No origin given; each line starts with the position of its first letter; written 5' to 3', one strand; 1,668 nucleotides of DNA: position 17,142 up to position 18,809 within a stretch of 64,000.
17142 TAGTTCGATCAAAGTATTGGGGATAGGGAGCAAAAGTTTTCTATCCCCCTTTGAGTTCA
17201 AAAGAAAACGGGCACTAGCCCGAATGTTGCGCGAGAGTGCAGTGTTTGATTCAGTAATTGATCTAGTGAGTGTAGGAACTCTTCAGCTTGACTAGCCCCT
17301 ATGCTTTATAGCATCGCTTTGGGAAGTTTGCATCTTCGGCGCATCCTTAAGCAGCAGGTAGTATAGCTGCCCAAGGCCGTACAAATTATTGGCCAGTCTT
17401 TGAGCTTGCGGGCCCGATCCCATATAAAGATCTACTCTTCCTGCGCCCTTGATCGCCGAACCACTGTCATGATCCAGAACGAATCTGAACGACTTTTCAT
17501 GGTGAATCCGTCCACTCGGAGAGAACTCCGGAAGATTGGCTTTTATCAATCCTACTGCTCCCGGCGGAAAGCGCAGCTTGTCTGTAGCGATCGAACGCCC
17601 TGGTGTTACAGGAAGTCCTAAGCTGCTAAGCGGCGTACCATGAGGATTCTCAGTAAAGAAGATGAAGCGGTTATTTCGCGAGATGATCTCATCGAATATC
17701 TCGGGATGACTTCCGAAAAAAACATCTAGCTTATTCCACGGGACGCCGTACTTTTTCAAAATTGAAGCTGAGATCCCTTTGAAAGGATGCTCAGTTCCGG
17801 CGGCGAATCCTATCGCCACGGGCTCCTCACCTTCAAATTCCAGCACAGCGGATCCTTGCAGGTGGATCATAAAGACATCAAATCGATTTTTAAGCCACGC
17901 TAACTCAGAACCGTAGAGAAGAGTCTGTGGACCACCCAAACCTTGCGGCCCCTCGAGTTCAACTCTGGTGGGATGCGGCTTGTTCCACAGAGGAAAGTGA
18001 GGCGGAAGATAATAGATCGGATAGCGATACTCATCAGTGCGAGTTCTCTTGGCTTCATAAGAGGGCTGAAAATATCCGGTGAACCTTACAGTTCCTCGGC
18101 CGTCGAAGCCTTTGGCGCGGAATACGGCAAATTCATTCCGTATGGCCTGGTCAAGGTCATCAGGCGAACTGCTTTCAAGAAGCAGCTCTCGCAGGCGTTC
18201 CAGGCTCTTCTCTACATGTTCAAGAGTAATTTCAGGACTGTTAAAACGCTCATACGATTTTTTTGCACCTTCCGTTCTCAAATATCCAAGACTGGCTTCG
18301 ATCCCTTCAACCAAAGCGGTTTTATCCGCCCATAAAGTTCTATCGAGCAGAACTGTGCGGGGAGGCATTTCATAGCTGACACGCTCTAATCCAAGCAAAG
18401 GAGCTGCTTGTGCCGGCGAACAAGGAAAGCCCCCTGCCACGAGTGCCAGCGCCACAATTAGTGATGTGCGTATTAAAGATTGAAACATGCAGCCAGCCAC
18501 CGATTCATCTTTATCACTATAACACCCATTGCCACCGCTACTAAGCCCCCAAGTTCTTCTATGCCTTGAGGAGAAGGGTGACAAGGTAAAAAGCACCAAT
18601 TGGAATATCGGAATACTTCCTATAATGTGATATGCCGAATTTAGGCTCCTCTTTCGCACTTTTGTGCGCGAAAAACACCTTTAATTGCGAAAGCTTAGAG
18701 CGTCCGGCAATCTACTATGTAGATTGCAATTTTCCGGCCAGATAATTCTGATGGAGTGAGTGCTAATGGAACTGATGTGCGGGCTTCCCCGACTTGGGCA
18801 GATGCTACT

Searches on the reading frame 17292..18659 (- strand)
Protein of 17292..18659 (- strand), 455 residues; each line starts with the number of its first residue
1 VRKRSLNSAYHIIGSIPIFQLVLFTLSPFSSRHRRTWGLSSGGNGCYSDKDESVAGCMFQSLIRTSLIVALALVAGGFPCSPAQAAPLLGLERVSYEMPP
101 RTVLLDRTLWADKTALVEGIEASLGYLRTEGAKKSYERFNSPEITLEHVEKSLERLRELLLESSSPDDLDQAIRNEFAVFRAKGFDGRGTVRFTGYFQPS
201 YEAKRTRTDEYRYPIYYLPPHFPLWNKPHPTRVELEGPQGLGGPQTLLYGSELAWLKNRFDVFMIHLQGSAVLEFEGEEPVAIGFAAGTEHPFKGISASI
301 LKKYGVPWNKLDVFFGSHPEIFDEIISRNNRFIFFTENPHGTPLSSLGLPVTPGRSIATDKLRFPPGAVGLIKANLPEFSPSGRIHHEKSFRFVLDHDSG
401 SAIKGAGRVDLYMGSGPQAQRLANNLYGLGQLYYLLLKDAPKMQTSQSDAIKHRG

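Call 52: search_protein_families(library=pfam, proteins=[window:17292-18659:-], max_evalue=0.0001)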
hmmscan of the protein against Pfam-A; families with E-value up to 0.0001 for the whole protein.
window:17292-18659:- (455 aa): 2 families
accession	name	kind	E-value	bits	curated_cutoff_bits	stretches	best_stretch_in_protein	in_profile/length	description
PF03562.22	MltA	-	1.8e-28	100.1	24.3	1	193-335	2-162/163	MltA specific insert domain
PF06725.17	3D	-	2.8e-14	53.5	23.8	1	355-435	1-71/72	3D domain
